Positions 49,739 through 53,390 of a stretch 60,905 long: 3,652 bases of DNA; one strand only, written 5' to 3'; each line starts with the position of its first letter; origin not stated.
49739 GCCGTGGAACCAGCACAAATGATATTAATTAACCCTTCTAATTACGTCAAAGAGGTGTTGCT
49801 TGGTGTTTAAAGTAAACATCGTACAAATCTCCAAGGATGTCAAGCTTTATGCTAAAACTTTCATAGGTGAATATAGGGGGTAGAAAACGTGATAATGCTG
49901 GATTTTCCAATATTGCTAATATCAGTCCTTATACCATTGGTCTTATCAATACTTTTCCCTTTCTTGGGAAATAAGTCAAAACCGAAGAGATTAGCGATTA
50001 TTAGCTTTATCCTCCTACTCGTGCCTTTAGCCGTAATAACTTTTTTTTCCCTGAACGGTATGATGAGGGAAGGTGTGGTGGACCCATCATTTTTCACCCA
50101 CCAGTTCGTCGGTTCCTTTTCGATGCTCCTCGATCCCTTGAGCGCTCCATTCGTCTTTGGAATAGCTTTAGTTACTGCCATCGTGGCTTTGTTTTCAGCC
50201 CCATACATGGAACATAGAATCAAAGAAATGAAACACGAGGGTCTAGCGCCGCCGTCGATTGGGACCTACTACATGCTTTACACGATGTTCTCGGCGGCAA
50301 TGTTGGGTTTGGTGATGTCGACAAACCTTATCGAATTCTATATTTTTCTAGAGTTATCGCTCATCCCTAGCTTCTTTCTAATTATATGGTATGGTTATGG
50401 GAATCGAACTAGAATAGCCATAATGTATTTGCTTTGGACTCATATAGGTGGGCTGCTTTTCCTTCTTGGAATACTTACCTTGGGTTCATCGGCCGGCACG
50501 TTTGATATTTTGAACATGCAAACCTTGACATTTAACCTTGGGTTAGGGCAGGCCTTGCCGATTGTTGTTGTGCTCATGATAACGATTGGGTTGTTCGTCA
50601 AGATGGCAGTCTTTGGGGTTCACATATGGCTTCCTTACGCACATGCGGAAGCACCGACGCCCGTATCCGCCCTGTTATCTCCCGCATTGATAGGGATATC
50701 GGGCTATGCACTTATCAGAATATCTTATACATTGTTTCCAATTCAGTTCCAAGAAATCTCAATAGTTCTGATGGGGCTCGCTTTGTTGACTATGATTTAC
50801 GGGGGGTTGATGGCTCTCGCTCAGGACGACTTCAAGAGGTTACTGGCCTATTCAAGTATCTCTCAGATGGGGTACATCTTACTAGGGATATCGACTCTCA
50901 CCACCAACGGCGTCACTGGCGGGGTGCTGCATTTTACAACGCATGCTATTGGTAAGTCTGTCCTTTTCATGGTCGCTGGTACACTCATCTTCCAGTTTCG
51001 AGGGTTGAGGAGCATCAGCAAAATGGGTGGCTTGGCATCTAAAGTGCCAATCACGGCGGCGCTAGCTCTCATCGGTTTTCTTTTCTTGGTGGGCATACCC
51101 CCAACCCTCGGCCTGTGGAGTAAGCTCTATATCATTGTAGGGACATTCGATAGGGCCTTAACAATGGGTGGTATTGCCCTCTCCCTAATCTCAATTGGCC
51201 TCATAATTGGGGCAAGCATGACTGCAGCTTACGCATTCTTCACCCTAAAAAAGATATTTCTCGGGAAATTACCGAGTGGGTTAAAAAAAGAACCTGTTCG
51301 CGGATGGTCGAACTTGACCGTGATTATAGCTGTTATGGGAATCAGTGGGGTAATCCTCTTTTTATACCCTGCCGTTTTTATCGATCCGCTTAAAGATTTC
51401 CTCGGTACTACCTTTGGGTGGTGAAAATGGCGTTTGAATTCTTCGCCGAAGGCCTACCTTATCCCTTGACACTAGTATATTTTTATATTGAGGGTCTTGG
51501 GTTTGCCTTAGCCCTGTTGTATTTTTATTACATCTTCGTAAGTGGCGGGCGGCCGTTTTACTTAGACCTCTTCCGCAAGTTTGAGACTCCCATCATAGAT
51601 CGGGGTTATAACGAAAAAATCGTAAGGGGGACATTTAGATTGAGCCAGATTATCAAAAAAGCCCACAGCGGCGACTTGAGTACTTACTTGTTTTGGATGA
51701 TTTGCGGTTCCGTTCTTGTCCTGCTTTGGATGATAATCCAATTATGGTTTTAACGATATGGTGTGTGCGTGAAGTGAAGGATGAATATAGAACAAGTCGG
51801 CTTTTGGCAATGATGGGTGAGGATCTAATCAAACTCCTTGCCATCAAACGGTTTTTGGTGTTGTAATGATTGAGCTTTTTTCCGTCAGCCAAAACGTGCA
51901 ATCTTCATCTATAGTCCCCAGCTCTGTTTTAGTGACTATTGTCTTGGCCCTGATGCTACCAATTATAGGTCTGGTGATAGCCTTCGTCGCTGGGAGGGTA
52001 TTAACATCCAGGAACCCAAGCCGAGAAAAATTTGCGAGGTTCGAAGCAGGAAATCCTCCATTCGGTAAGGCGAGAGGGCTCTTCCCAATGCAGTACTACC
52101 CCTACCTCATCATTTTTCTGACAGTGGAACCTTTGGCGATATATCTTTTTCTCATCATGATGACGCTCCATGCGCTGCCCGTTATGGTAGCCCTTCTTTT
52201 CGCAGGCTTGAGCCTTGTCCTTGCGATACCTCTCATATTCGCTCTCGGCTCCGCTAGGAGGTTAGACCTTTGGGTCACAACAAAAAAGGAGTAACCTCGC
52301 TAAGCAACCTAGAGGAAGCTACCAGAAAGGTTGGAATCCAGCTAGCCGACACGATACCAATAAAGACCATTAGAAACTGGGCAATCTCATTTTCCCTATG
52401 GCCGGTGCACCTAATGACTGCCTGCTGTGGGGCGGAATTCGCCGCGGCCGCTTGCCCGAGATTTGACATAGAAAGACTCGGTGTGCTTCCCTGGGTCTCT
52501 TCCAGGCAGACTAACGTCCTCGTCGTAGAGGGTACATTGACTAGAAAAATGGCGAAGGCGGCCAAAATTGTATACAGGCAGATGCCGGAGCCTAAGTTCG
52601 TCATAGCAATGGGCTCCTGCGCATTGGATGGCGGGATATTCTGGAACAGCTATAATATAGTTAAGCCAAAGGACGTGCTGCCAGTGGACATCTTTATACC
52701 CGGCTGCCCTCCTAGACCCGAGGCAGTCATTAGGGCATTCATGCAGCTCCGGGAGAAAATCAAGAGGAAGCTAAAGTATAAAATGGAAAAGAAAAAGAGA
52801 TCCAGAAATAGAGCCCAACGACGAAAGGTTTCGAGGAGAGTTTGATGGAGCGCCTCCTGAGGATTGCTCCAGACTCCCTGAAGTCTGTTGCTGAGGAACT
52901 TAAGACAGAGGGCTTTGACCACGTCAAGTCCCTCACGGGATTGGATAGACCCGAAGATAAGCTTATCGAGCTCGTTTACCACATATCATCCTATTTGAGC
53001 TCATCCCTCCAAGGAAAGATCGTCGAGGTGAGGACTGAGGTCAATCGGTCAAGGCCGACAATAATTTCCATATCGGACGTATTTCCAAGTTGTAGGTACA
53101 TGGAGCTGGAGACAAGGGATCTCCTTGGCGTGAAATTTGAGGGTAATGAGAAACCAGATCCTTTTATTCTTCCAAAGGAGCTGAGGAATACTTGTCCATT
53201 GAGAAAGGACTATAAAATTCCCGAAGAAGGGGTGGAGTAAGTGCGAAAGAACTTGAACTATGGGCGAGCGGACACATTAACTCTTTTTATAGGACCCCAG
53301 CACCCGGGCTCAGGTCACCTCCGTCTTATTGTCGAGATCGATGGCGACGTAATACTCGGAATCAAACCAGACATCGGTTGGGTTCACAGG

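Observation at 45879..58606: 21-gene operon joining a complete Mrp (MbhA-I-like) module to NuoABCDHIJK+N: neither canonical complex I nor MBH/MBS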

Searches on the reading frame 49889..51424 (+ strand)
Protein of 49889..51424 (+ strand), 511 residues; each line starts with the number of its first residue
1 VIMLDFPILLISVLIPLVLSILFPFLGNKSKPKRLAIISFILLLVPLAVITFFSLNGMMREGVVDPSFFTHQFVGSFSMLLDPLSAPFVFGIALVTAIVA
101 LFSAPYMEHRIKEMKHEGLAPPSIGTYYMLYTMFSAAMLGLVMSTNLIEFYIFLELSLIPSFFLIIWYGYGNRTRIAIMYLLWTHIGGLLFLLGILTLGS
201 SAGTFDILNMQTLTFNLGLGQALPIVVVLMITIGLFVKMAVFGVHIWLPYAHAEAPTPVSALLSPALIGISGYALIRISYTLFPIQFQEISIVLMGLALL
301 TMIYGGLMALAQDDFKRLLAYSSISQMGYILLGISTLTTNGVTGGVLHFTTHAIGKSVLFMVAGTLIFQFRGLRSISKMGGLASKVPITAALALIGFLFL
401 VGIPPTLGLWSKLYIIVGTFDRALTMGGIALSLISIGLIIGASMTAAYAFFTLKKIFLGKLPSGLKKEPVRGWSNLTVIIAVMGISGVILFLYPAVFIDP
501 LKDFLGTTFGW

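Call 4: search_protein_families(library=pfam, max_evalue=0.01, proteins=[window:49889-51424:+])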
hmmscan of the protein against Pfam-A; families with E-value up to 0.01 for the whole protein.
window:49889-51424:+ (511 aa): 2 families
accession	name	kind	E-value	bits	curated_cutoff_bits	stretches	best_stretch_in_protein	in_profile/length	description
PF00361.26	Proton_antipo_M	-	3.2e-64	217.4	21.5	1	144-430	1-286/294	NADH:quinone oxidoreductase/Mrp antiporter, TM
PF00662.26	Proton_antipo_N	-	3e-06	27.5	24.5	1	73-109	7-43/51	NADH-Ubiquinone oxidoreductase (complex I), chain 5 N-terminus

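Call 21: search_solved_structures(query=window:49889-51424:+, max_evalue=1e-10)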
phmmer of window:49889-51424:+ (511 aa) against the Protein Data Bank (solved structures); distinct sequences matched with E-value up to 1e-10: 93 (the best 60 are shown).
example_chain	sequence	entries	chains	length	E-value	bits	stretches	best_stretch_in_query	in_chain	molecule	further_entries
8qby_M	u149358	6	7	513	7.7e-40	140.8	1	11-496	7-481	NADH dehydrogenase subunit M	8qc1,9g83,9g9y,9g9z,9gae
6hum_F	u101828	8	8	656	9.1e-40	140.6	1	76-423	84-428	NADH dehydrogenase subunit 5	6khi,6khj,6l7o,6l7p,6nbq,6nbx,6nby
8e9g_M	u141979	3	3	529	4.1e-39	138.5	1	49-502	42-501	NADH-quinone oxidoreductase, M subunit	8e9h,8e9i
6z16_A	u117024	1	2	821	7.3e-38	134.3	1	5-492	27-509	Multisubunit Na+/H+ antiporter, A subunit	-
6cfw_H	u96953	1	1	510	8e-36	127.6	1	13-451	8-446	Monovalent cation/H+ antiporter subunit D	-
7p61_M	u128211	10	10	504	9.7e-36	127.3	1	132-508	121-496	NADH dehydrogenase I subunit M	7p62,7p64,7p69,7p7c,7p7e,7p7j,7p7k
3rko_M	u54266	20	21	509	1e-35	127.3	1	132-508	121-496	NADH-QUINONE OXIDOREDUCTASE SUBUNIT M | NADH dehydrogenase I subunit M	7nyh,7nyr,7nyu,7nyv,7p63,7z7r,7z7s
6tjv_D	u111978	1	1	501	1.4e-34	123.5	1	125-477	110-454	NADH dehydrogenase subunit 4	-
9grx_F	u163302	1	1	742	3.5e-34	122.2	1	68-417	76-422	NAD(P)H-quinone oxidoreductase subunit 5, chloroplastic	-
7wff_F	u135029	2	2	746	1.5e-33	120.1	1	13-417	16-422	NAD(P)H-quinone oxidoreductase subunit 5, chloroplastic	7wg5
5cod_L1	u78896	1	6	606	3.7e-33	118.8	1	120-448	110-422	NADH-ubiquinone oxidoreductase chain 5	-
5lnk_L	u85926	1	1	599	3.7e-33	118.8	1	120-448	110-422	Mitochondrial complex I, ND5 subunit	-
6q9b_D5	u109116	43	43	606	3.8e-33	118.8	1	120-448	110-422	NADH-ubiquinone oxidoreductase chain 5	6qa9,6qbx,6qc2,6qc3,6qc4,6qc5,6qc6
9w2u_L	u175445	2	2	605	4.4e-33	118.5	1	120-448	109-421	NADH-ubiquinone oxidoreductase chain 5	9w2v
7qru_A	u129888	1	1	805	4.7e-33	118.5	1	12-461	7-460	Na+/H+ antiporter subunit A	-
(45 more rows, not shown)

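Call 67: search_protein_families(library=ncbifam, max_evalue=0.00001, proteins=[window:49889-51424:+])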
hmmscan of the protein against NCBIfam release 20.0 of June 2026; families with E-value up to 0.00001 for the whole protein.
window:49889-51424:+ (511 aa): 75 families (the best 25 are shown)
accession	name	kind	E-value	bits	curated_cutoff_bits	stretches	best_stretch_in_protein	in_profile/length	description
TIGR01972.1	NDH_I_M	subfamily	1.2e-78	265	263.8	1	12-501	4-475/486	NADH-quinone oxidoreductase subunit M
NF005097.0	PRK06525.1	equivalog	6.5e-64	216.4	430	1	9-466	5-448/480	hydrogenase 4 subunit D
NF004500.0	PRK05846.1-4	equivalog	2.5e-60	204.7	550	1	4-502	2-496/525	NADH-quinone oxidoreductase subunit M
NF005141.0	PRK06590.1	equivalog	1.3e-59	202.7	556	1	9-488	5-466/615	NADH-quinone oxidoreductase subunit L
NF006419.0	PRK08668.1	equivalog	3.2e-59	201.2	617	1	9-505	4-478/613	NADH dehydrogenase subunit M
NF009287.0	PRK12647.1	equivalog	1.4e-57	195.8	937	1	9-499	3-472/773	putative monovalent cation/H+ antiporter subunit A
NF009288.0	PRK12648.1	equivalog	1.4e-55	188.9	1104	1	9-501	3-478/954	monovalent cation/H+ antiporter subunit A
NF004499.0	PRK05846.1-3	equivalog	4.5e-55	187.3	585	1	4-499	2-475/502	NADH-quinone oxidoreductase subunit M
NF009212.0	PRK12561.1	subfamily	5.7e-55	187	645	1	3-498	3-485/531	NAD(P)H-quinone oxidoreductase subunit 4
NF004506.0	PRK05846.2-6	equivalog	1.8e-54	185.9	789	1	3-461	1-442/493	NADH-quinone oxidoreductase subunit M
NF005086.0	PRK06521.1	equivalog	2.8e-54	184.7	667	1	8-502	7-500/669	hydrogenase 4 subunit B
TIGR01974.1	NDH_I_L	subfamily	5.8e-54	184.1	407.5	1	9-461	3-444/630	NADH-quinone oxidoreductase subunit L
NF004501.0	PRK05846.1-5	subfamily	1.4e-53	182.4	598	1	4-501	2-476/492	NADH-quinone oxidoreductase subunit M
NF009285.0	PRK12645.1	equivalog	4.3e-53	180.7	1028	1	8-499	3-498/804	Na+/H+ antiporter subunit A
NF009284.0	PRK12644.1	equivalog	3.1e-52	177.8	962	1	71-504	62-481/975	Na+/H+ antiporter subunit A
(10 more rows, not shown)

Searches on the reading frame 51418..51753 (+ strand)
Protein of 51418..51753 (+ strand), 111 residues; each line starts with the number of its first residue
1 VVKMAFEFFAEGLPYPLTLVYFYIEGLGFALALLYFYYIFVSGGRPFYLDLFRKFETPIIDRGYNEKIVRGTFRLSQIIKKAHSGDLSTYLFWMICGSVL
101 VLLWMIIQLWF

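Call 4: search_protein_families(library=pfam, max_evalue=0.01, proteins=[window:51418-51753:+])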
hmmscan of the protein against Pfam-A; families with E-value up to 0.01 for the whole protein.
window:51418-51753:+ (111 aa): 0 families

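Call 67: search_protein_families(library=ncbifam, max_evalue=0.00001, proteins=[window:51418-51753:+])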
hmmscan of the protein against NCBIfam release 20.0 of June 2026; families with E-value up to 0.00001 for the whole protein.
window:51418-51753:+ (111 aa): 0 families

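Call 70: predict_structure(protein=window:51418-51753:+)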
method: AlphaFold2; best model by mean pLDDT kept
length: 111 residues; sequences in the alignment: 1
mean_pLDDT: 67.3   pTM: 0.37
mean pLDDT of the five models: 67.3, 65.7, 62.3, 60.8, 60.3
residues with pLDDT >= 90: 0; 70-90: 42; 50-70: 68; < 50: 1
segments of 3 or more residues with pLDDT < 50: none
pLDDT, mean of each block of 10 residues (from residue 1): 57 62 78 72 58 57 64 67 65 80 79 71
secondary structure, 60 per line:
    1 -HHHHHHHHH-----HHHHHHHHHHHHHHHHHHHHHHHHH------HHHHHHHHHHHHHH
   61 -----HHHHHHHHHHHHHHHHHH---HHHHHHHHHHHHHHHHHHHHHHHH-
elements in order: H2-10 H16-40 H47-60 H66-83 H87-110

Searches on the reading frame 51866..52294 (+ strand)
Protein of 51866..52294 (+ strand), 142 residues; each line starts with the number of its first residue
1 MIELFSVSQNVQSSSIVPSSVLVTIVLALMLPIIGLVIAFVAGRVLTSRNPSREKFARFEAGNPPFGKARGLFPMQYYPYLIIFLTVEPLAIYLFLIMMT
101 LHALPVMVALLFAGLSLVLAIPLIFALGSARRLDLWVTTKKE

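Call 5: search_protein_families(library=pfam, max_evalue=0.01, proteins=[window:51866-52294:+])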
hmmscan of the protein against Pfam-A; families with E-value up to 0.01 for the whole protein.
window:51866-52294:+ (142 aa): 1 family
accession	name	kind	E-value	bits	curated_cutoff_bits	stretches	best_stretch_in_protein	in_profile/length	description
PF00507.24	Oxidored_q4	-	2.5e-12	47.2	23.3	1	37-127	2-92/99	NADH-ubiquinone/plastoquinone oxidoreductase, chain 3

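Call 68: search_protein_families(library=ncbifam, max_evalue=0.00001, proteins=[window:51866-52294:+])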
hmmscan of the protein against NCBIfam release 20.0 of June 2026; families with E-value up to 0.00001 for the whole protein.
window:51866-52294:+ (142 aa): 5 families
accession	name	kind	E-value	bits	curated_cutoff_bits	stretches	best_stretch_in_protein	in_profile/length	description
NF004729.0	PRK06073.1-5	equivalog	5.3e-27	94.4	94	1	21-137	11-132/134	NADH dehydrogenase subunit A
NF004727.0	PRK06073.1-2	equivalog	3.7e-17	62.6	101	1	20-125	4-103/120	NADH dehydrogenase subunit A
NF004728.0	PRK06073.1-4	equivalog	1.9e-14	53.9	124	1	23-125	4-113/129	NADH dehydrogenase subunit A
NF004726.0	PRK06073.1-1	equivalog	2.2e-10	40.7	150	1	47-125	32-109/129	NADH dehydrogenase subunit A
NF005839.0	PRK07756.1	equivalog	8.9e-10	38.9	163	1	23-126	10-113/122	NADH-quinone oxidoreductase subunit A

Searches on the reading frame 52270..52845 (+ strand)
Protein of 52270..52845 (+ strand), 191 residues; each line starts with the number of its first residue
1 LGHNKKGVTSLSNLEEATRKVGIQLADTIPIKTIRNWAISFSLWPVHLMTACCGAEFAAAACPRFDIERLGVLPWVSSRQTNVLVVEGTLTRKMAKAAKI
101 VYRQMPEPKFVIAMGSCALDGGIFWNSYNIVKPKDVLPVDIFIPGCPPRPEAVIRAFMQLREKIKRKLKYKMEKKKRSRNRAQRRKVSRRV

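Call 5: search_protein_families(library=pfam, max_evalue=0.01, proteins=[window:52270-52845:+])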
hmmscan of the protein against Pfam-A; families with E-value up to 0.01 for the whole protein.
window:52270-52845:+ (191 aa): 1 family
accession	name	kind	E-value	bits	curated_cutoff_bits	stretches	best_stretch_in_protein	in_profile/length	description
PF01058.29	Oxidored_q6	-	5.3e-29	101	27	1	52-160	1-128/128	NADH ubiquinone oxidoreductase, 20 Kd subunit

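Call 68: search_protein_families(library=ncbifam, max_evalue=0.00001, proteins=[window:52270-52845:+])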
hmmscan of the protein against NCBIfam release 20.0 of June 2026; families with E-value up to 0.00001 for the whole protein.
window:52270-52845:+ (191 aa): 13 families
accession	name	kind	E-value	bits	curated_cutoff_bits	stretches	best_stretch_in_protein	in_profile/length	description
NF005012.1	PRK06411.1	subfamily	1.8e-53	180.4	116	1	31-167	24-161/166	NADH-quinone oxidoreductase subunit NuoB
TIGR01957.1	nuoB_fam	subfamily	2.2e-50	170.3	142.7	1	31-166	7-144/145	NADH-quinone oxidoreductase subunit B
NF011394.0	PRK14819.1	equivalog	1.6e-45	155.7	312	1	30-176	20-168/264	NADH-quinone oxidoreductase subunit B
NF011390.0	PRK14815.1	equivalog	8.1e-45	152.3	281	1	33-181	25-174/183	NADH dehydrogenase subunit B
NF011393.0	PRK14818.1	equivalog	2e-44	151.1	255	1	23-168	13-159/173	NADH dehydrogenase subunit B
NF011391.0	PRK14816.1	equivalog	2.8e-44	151.1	283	1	32-179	43-192/196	NADH-quinone oxidoreductase subunit B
NF011389.0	PRK14814.1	equivalog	2e-42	145.1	285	1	16-167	5-160/186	NADH dehydrogenase subunit B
NF011388.0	PRK14813.1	equivalog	5.4e-42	143.8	294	1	30-174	17-162/189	NADH dehydrogenase subunit B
NF011395.0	PRK14820.1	equivalog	2.4e-39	135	263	1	35-168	27-161/180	NADH-quinone oxidoreductase subunit B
NF009808.0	PRK13292.1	equivalog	2.5e-39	134.8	1156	1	32-167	16-152/791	NADH-quinone oxidoreductase subunit B/C/D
NF011392.0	PRK14817.1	equivalog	8.5e-38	129.8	271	1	36-176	31-172/182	NADH-quinone oxidoreductase subunit B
TIGR03294.1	FrhG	equivalog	4.1e-07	30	245.5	1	81-166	51-146/228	coenzyme F420 hydrogenase subunit gamma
NF045875.1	F420_non_VhuG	exception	6.1e-07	29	450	0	134-176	137-179/286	F420-non-reducing hydrogenase subunit VhuG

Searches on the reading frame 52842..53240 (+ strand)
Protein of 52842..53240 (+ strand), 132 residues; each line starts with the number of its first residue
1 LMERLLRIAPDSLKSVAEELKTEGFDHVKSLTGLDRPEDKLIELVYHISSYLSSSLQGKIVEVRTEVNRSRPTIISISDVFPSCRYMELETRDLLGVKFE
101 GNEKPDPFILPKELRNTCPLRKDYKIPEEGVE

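Call 5: search_protein_families(library=pfam, max_evalue=0.01, proteins=[window:52842-53240:+])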
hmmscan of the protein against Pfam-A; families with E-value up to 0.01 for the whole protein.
window:52842-53240:+ (132 aa): 1 family
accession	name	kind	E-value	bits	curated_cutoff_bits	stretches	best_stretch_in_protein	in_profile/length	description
PF00329.25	Complex1_30kDa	-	5.6e-26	92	22.5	1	7-128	2-122/124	Respiratory-chain NADH dehydrogenase, 30 Kd subunit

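Call 68: search_protein_families(library=ncbifam, max_evalue=0.00001, proteins=[window:52842-53240:+])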
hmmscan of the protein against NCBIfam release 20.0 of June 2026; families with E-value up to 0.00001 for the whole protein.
window:52842-53240:+ (132 aa): 15 families
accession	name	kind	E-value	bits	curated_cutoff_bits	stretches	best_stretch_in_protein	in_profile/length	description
NF004734.0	PRK06074.2-1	equivalog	3.8e-27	95.3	169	1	13-131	38-156/164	NADH-quinone oxidoreductase subunit C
TIGR01961.1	NuoC_fam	subfamily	3e-20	73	122.45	1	8-126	5-120/122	NADH (or F420H2) dehydrogenase, subunit C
NF040611.1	F420_dehyd_FpoC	exception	3e-19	69.5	220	1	9-125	34-147/158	F420H2 dehydrogenase subunit FpoC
NF004735.0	PRK06074.2-2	equivalog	6.8e-19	68.3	176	1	9-125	34-147/158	NADH-quinone oxidoreductase subunit C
NF009141.0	PRK12494.1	equivalog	3.4e-16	59.6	175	1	6-128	46-167/175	NAD(P)H-quinone oxidoreductase subunit J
NF004737.0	PRK06074.2-4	equivalog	9.1e-16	58.1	144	1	4-127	14-127/150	NADH-quinone oxidoreductase subunit C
NF004738.0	PRK06074.2-5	equivalog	1.8e-13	50.5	198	1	7-126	33-151/174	NADH-quinone oxidoreductase subunit C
NF005856.0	PRK07785.1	equivalog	1.5e-10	41.3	224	1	6-126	104-224/246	NADH-quinone oxidoreductase subunit C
NF004736.0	PRK06074.2-3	equivalog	8e-10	38.7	239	1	19-125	56-158/183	NADH-quinone oxidoreductase subunit C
NF005832.0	PRK07735.1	equivalog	8.6e-10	38.4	431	1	8-125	311-424/430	NADH-quinone oxidoreductase subunit C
NF009808.0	PRK13292.1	equivalog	4.8e-09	34.6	1156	1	37-125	291-374/791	NADH-quinone oxidoreductase subunit B/C/D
NF008728.0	PRK11742.1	equivalog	3.4e-07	29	840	1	43-125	92-173/598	NADH-quinone oxidoreductase subunit C/D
NF004731.0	PRK06074.1-3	equivalog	3.7e-07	30.2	303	1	24-126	50-147/207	NADH-quinone oxidoreductase subunit C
NF004733.0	PRK06074.1-5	equivalog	5.4e-07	29.5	225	1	21-125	48-150/203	NADH-quinone oxidoreductase subunit C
NF006304.0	PRK08491.1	equivalog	6.6e-07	29.1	228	1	6-125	61-175/263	NADH-quinone oxidoreductase subunit C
